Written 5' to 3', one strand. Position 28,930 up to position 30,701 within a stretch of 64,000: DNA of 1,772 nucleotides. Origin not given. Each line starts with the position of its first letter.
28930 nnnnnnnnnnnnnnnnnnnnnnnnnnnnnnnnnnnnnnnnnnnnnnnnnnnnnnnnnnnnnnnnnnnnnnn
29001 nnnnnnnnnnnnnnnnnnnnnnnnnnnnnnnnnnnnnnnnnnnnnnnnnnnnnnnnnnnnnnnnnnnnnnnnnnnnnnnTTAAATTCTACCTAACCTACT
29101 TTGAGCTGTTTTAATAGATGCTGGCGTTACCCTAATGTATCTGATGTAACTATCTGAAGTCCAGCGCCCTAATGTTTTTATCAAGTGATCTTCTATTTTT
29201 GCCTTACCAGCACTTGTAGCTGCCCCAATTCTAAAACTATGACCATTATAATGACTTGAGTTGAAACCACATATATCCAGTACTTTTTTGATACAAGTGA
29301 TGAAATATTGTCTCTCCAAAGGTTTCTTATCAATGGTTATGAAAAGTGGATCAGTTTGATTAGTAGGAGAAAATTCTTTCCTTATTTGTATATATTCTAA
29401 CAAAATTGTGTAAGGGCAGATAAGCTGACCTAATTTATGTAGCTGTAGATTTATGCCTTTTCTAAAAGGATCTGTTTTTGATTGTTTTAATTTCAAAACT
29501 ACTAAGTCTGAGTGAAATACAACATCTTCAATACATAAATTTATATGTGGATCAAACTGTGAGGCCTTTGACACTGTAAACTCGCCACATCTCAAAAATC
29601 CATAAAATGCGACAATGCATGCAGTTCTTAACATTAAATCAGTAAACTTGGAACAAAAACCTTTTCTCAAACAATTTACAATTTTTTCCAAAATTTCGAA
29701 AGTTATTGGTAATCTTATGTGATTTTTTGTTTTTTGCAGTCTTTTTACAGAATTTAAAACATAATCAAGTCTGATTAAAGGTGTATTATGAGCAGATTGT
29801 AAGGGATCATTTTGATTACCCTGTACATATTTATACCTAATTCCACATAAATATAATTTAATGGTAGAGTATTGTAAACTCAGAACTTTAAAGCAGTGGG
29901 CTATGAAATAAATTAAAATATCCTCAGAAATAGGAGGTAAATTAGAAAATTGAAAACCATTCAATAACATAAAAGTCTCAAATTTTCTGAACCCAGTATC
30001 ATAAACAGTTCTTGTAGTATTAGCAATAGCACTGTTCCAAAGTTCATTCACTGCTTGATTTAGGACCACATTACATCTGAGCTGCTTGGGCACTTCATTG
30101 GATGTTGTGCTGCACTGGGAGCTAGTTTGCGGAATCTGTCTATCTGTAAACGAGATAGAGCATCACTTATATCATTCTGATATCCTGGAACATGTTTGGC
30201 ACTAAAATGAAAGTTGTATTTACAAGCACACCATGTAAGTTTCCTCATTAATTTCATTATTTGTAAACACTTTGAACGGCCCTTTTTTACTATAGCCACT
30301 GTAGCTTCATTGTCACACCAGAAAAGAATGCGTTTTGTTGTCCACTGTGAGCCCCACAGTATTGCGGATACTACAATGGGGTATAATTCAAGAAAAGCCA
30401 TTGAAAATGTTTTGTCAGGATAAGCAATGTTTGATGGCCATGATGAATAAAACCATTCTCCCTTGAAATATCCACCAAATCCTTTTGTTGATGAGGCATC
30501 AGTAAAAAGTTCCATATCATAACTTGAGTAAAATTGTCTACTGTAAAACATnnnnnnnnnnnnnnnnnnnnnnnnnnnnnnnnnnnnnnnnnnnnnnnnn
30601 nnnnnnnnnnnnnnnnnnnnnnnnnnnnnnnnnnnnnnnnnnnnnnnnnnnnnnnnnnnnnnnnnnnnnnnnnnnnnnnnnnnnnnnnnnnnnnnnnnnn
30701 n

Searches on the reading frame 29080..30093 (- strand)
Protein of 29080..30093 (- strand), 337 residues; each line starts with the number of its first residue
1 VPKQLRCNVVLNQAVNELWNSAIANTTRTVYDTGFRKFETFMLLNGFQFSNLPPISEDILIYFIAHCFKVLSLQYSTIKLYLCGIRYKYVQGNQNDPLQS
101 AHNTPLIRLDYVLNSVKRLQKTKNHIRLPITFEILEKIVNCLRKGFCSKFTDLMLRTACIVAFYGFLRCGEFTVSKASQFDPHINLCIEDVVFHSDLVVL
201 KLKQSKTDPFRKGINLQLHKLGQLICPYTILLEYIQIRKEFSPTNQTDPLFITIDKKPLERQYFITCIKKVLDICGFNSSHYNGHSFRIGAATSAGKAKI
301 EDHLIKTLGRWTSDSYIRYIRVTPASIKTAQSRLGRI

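Call 8: search_protein_families(library=pfam, proteins=[window:29080-30093:-], max_evalue=0.01)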
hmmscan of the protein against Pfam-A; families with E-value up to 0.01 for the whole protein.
window:29080-30093:- (337 aa): 1 family
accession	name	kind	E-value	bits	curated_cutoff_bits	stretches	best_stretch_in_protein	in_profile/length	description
PF00589.27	Phage_integrase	-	0.0001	22.6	27.1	1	227-319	75-165/172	Phage integrase family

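Call 11: find_homologous_proteins(query=window:29080-30093:-, max_evalue=1e-10)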
Query window:29080-30093:- (337 aa): 2171 proteins with E <= 1e-10 among 2788 candidates; the best 120 are listed.
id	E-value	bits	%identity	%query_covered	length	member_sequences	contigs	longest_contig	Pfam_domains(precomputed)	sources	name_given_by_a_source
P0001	1.6e-220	749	99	98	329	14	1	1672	-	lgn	-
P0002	1.1e-218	743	96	100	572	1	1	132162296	-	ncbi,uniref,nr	ncbi:uncharacterized protein LOC127733656 [Mytilus californianus]|uniref:uncharacterized protein LOC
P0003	4.1e-207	705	94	100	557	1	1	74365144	-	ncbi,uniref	ncbi:uncharacterized protein LOC143057348 [Mytilus galloprovincialis]|uniref:uncharacterized protein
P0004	9.4e-205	697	99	91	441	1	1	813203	-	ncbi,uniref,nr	ncbi:unnamed protein product [Mytilus edulis]|uniref:Tyr recombinase domain-containing protein n=1 T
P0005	3.0e-153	528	87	79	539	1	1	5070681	PF00589.28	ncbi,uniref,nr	ncbi:unnamed protein product [Mytilus coruscus]|uniref:Tyr recombinase domain-containing protein n=1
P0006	1.7e-143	496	66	97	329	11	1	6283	-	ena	-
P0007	5.9e-127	442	65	88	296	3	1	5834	-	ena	-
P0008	1.1e-125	437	57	100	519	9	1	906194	PF00078.33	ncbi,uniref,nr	ncbi:unnamed protein product [Mytilus edulis]|uniref:Reverse transcriptase domain-containing protein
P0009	1.7e-124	433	92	61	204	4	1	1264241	PF00589.28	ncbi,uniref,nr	ncbi:unnamed protein product [Mytilus coruscus]|uniref:Tyr recombinase domain-containing protein n=1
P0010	1.4e-122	427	56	100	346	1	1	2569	-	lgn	-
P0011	3.5e-122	426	57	99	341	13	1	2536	-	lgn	-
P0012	3.2e-115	403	99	53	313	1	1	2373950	-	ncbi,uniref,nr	ncbi:unnamed protein product [Mytilus edulis]|uniref:Tyr recombinase domain-containing protein n=1 T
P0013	3.3e-115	403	54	97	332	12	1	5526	-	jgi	-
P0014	3.9e-115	403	58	97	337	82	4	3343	-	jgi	jgi:hypothetical protein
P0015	1.9e-114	400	98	53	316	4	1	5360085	-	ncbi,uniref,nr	ncbi:unnamed protein product [Mytilus edulis]|uniref:Tyr recombinase domain-containing protein n=1 T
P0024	4.4e-106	373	97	30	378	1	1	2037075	-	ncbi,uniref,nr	ncbi:unnamed protein product [Mytilus edulis]|uniref:Tyr recombinase domain-containing protein n=1 T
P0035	3.8e-95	337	50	96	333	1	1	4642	PF00589.28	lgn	-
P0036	9.4e-94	332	48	95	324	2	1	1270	PF00589.28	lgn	-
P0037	1.0e-93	332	48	97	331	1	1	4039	PF00589.28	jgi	jgi:hypothetical protein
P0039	1.3e-92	329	46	99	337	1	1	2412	PF00589.28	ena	-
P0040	1.4e-92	329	48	96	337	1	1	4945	PF00589.28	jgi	jgi:hypothetical protein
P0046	2.2e-90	321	46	100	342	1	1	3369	PF00589.28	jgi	jgi:hypothetical protein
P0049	4.3e-90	320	49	96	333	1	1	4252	PF00589.28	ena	-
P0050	5.5e-90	320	46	99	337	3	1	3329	PF00589.28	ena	-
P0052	7.5e-90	320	48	100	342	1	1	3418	PF00589.28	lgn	-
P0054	2.1e-89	318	49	95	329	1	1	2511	PF00589.28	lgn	-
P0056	2.2e-89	318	99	43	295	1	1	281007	-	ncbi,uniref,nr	ncbi:Hypothetical predicted protein [Mytilus galloprovincialis]|uniref:Tyr recombinase domain-contai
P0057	4.1e-89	317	47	100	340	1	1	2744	PF00589.28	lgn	-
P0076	4.9e-87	310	44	96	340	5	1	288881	PF00589.28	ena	-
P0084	3.1e-86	308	45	96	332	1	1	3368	PF00589.28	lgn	-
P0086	3.5e-86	308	45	100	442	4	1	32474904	PF00589.28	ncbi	ncbi:uncharacterized protein [Haliotis cracherodii]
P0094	9.5e-86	306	92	44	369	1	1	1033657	-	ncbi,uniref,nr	ncbi:unnamed protein product [Mytilus coruscus]|uniref:Tyr recombinase domain-containing protein n=1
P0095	9.9e-86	306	49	84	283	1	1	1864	PF00589.28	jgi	jgi:hypothetical protein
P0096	1.0e-85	306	47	98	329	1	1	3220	PF00589.28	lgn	-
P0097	1.1e-85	306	46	96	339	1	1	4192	PF00589.28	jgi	jgi:hypothetical protein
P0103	8.6e-85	303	47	99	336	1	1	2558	PF00589.28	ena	-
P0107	1.2e-84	302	47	92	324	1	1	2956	PF00589.28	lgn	-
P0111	1.8e-84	302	45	96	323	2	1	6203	PF00589.28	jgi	-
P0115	3.5e-84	301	47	95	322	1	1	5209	PF00589.28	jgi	jgi:hypothetical protein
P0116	3.5e-84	301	45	95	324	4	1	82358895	PF00589.28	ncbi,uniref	ncbi:uncharacterized protein [Haliotis cracherodii]|uniref:uncharacterized protein n=1 Tax=Haliotis 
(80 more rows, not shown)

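Call 13: find_encoding_contigs(protein=P0004, flank=10000, max_places=10)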
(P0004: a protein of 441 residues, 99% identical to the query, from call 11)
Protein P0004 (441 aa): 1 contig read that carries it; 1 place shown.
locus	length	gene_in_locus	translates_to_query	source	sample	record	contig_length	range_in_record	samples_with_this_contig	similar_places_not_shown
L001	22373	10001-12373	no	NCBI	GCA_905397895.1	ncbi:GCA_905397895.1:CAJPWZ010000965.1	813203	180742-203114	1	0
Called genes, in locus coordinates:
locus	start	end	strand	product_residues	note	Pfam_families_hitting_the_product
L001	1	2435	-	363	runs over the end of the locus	-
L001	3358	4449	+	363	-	PF00078:RVT_1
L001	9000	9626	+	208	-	-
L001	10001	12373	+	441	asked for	-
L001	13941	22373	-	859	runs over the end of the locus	-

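Call 14: find_encoding_contigs(protein=P0012, flank=10000, max_places=10)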
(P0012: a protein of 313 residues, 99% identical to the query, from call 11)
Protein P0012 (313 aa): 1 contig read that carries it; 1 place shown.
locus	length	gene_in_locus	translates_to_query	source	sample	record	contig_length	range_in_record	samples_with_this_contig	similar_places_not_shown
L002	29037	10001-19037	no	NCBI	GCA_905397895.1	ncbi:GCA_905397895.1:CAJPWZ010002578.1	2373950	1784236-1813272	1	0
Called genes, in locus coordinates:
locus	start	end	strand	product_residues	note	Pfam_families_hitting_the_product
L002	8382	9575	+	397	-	PF00078:RVT_1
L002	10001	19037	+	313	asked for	-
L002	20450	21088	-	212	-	PF00096:zf-C2H2 (faint)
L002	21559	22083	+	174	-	PF01541:GIY-YIG (weak)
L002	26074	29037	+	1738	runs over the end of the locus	PF00028:Cadherin, PF08266:Cadherin_2 (faint), PF23592:Cadherin_CELSR2_9th (faint), PF28393:Ig_Cad99C_N (faint), PF28399:Ig_CLSTN (faint), PF25374:Cadherin_FAT4_N (faint), PF00028:Cadherin, PF00028:Cadherin, +2 more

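Call 15: find_encoding_contigs(protein=P0015, flank=10000, max_places=10)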
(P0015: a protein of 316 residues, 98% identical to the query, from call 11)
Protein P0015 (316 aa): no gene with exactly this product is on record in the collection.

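Call 16: find_encoding_contigs(protein=P0024, flank=10000, max_places=10)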
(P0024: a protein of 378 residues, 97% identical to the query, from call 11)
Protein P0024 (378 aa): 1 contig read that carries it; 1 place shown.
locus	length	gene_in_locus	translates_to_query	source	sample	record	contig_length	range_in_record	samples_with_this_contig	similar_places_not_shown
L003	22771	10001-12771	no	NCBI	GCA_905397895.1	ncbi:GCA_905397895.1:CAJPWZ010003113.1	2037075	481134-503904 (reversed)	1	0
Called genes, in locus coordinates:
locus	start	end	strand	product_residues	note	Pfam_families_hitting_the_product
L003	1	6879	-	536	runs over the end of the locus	-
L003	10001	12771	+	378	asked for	-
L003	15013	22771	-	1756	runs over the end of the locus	-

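Call 17: find_encoding_contigs(protein=P0056, flank=10000, max_places=10)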
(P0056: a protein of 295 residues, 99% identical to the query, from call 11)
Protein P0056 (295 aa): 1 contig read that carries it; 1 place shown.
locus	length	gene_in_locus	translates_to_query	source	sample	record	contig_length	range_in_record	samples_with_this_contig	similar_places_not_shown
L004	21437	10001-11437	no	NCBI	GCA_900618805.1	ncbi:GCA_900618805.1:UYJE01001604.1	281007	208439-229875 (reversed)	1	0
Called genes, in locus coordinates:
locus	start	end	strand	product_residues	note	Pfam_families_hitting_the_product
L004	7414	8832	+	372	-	-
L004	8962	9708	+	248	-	PF00078:RVT_1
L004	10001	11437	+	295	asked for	-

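Call 18: find_encoding_contigs(protein=P0002, flank=10000, max_places=10)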
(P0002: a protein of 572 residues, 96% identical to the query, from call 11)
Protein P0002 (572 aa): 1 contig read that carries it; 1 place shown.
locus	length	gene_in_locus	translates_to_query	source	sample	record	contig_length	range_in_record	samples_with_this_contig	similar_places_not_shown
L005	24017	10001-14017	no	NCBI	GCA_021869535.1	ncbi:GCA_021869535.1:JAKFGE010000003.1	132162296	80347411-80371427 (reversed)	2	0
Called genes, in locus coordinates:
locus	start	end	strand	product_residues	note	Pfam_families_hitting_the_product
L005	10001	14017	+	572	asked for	-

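Call 19: find_encoding_contigs(protein=P0003, flank=10000, max_places=10)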
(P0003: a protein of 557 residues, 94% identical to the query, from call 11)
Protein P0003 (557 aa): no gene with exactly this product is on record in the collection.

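Call 37: find_encoding_contigs(protein=P0009, flank=10000, max_places=10)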
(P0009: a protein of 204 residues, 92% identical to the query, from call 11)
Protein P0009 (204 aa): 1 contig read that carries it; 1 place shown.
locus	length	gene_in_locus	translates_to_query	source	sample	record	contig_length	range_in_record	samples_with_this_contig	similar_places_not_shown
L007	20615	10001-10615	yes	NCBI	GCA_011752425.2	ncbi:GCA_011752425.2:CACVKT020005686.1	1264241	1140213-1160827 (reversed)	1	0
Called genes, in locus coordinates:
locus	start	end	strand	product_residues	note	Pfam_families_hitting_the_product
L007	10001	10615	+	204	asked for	PF00589:Phage_integrase (weak)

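Call 38: find_encoding_contigs(protein=P0005, flank=10000, max_places=10)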
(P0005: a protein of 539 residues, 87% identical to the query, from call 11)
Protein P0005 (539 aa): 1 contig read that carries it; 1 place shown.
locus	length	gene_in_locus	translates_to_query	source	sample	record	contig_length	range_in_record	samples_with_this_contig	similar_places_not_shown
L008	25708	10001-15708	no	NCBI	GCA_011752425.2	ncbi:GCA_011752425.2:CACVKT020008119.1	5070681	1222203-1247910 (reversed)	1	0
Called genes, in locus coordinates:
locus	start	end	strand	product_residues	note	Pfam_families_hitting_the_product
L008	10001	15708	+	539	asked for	PF00589:Phage_integrase (weak)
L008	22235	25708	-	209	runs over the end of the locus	PF13917:zf-CCHC_3 (weak)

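Call 39: find_encoding_contigs(protein=P0094, flank=10000, max_places=10)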
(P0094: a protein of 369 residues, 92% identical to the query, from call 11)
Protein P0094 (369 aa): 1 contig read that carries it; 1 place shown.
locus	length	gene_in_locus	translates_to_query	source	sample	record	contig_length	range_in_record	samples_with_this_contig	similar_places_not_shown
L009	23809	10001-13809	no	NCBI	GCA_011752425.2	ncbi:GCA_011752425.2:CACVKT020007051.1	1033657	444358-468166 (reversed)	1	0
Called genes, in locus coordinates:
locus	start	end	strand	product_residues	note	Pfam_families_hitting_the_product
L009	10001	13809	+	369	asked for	-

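Call 53: search_solved_structures(query=window:29080-30093:-, max_evalue=1, show_alignments=1)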
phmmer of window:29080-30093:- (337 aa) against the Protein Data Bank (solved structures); distinct sequences matched with E-value up to 1: 1.
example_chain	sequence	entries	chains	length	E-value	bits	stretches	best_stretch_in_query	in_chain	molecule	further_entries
4q63_A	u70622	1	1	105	0.93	11.9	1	188-260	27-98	Uncharacterized protein Lpg0364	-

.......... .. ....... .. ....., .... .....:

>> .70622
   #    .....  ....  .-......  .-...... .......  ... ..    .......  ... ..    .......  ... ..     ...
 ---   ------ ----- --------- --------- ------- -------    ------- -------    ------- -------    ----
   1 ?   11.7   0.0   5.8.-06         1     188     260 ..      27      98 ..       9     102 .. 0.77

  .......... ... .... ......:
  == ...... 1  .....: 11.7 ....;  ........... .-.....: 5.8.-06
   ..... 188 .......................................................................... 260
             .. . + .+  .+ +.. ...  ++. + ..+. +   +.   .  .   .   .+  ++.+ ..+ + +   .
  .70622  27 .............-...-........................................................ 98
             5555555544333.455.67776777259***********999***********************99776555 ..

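Call 56: search_solved_structures(query=A3, max_evalue=0.01, show_alignments=1)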
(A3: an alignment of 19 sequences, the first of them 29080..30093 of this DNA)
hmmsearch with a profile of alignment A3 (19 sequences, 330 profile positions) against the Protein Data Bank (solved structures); distinct sequences matched with E-value up to 0.01: 3.
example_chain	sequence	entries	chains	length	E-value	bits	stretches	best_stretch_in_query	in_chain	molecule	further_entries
5dcf_A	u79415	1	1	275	0.00011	24.6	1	222-322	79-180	Tyrosine recombinase XerD,DNA translocase FtsK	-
1a0p_A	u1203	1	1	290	0.00014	24.3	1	222-301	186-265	SITE-SPECIFIC RECOMBINASE XERD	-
5jjv_A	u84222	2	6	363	0.003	19.8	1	173-323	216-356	Tyrosine recombinase XerH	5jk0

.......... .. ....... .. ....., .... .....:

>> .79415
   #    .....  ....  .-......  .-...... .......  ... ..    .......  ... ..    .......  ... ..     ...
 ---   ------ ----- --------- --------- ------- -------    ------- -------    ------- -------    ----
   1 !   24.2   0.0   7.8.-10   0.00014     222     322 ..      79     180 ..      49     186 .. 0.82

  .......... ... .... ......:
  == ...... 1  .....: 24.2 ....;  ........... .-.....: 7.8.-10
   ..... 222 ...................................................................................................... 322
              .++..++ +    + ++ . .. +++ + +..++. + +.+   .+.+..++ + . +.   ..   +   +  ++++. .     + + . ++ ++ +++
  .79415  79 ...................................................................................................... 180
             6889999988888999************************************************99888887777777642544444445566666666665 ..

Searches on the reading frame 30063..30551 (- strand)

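Call 65: search_protein_families(library=pfam, proteins=[window:30063-30551:-], max_evalue=10)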
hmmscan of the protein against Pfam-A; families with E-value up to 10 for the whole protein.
seq(163 aa): 2 families
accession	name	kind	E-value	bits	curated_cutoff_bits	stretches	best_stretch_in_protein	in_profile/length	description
PF20790.2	Reov_VP3_GTase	-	0.047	13.5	27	1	79-128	158-210/264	Reovirus VP3 protein, guanylyltransferase (GTase)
PF04540.18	Herpes_UL51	-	0.31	11.2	25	1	106-145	67-106/158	Herpesvirus UL51 protein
